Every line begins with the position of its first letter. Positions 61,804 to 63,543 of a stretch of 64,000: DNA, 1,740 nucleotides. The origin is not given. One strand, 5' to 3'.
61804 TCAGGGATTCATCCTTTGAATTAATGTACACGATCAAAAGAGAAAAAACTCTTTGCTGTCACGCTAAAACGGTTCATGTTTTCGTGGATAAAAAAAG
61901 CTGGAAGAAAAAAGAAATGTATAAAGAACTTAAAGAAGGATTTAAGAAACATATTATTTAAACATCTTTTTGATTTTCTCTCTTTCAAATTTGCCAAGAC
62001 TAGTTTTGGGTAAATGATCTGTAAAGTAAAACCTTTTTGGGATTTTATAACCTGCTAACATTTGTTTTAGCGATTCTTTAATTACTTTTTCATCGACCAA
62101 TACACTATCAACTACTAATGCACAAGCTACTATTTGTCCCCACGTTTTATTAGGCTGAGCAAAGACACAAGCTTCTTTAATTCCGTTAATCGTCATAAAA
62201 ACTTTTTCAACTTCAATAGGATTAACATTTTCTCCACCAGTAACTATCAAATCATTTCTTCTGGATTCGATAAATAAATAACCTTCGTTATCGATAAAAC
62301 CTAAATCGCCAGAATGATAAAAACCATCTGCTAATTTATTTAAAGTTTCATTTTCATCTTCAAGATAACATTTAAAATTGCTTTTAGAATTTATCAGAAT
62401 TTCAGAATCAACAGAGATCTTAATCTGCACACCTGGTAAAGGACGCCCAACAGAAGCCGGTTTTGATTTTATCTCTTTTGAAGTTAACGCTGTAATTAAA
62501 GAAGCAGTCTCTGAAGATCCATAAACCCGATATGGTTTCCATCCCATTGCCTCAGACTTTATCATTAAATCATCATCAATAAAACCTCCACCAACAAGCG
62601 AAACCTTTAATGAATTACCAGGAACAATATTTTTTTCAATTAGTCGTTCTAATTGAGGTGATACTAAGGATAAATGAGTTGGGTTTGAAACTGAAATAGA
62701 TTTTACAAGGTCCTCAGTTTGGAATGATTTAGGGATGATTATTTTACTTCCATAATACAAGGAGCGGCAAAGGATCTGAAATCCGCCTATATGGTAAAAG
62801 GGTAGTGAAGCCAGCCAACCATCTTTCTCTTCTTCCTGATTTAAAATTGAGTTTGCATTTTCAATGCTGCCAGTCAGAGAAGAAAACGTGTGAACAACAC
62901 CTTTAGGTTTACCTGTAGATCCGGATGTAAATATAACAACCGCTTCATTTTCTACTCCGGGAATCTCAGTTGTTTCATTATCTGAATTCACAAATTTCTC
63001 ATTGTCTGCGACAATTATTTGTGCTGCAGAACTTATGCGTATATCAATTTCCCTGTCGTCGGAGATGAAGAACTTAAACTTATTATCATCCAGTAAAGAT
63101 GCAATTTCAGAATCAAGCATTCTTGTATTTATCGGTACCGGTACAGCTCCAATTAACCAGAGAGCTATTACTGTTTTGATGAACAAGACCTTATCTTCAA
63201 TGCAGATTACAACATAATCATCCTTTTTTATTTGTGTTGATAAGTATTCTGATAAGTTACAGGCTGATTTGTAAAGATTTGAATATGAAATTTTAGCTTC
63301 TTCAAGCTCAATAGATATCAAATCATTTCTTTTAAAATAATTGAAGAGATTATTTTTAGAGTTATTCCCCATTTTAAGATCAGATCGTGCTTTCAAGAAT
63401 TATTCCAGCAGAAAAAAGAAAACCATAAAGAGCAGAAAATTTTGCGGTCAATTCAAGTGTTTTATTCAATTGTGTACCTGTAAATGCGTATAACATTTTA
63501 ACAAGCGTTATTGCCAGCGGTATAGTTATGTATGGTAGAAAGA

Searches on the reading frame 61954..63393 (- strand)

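Call 44: search_protein_families(library=ncbifam, proteins=[window:61954-63393:-], max_evalue=0.001)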
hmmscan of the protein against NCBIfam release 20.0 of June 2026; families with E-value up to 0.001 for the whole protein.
window:61954-63393:- (479 aa): 102 families (the best 25 are shown)
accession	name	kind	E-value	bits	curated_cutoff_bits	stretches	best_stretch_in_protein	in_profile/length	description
TIGR01923.1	menE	equivalog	6.5e-97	325.2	330.15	1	36-473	1-441/442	o-succinylbenzoate--CoA ligase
NF002966.0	PRK03640.1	equivalog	1e-94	317.9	556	1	24-477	17-479/483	o-succinylbenzoate--CoA ligase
NF004837.0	PRK06187.1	subfamily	9.8e-84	281.5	476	1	28-478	27-522/531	long-chain-fatty-acid--CoA ligase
NF052269.1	Staph_lig_FadD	equivalog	7.7e-69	232.3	650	1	30-478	23-493/499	long-chain-fatty-acid--CoA ligase FadD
NF006539.0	PRK09029.1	equivalog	4.8e-62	210.3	494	1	22-477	16-450/458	o-succinylbenzoate--CoA ligase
NF005797.0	PRK07638.1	equivalog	2.4e-60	204.4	518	1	24-478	16-479/487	acyl-CoA synthetase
NF005307.0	PRK06839.1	equivalog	4.4e-59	200.4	748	1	22-477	15-492/496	o-succinylbenzoate--CoA ligase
NF006182.0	PRK08316.1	subfamily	2.4e-57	194.6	663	1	24-478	26-517/523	fatty acyl-CoA synthetase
NF005662.0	PRK07445.1-4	equivalog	1.8e-52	178.4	640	1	137-477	114-460/467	O-succinylbenzoic acid--CoA ligase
NF009071.0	PRK12406.1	subfamily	5.4e-52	176.9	701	2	130-478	136-502/510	acyl-CoA synthetase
NF004114.0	PRK05605.1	equivalog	1.4e-50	172.2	766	1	135-477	208-568/575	long-chain-fatty-acid--CoA ligase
NF005702.0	PRK07514.1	subfamily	1.1e-49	169.2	558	1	16-478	9-500/506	malonyl-CoA synthase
TIGR03098.1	ligase_PEP_1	hypoth_equivalog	2.5e-49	168.1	592.35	2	23-326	14-343/517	acyl-CoA ligase (AMP-forming), exosortase A system-associated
NF005801.1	PRK07656.1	equivalog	6.2e-49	167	657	1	28-473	20-498/500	FadD3 family acyl-CoA ligase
NF004797.0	PRK06145.1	equivalog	2.3e-47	161.5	850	1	24-470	17-487/499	acyl-CoA synthetase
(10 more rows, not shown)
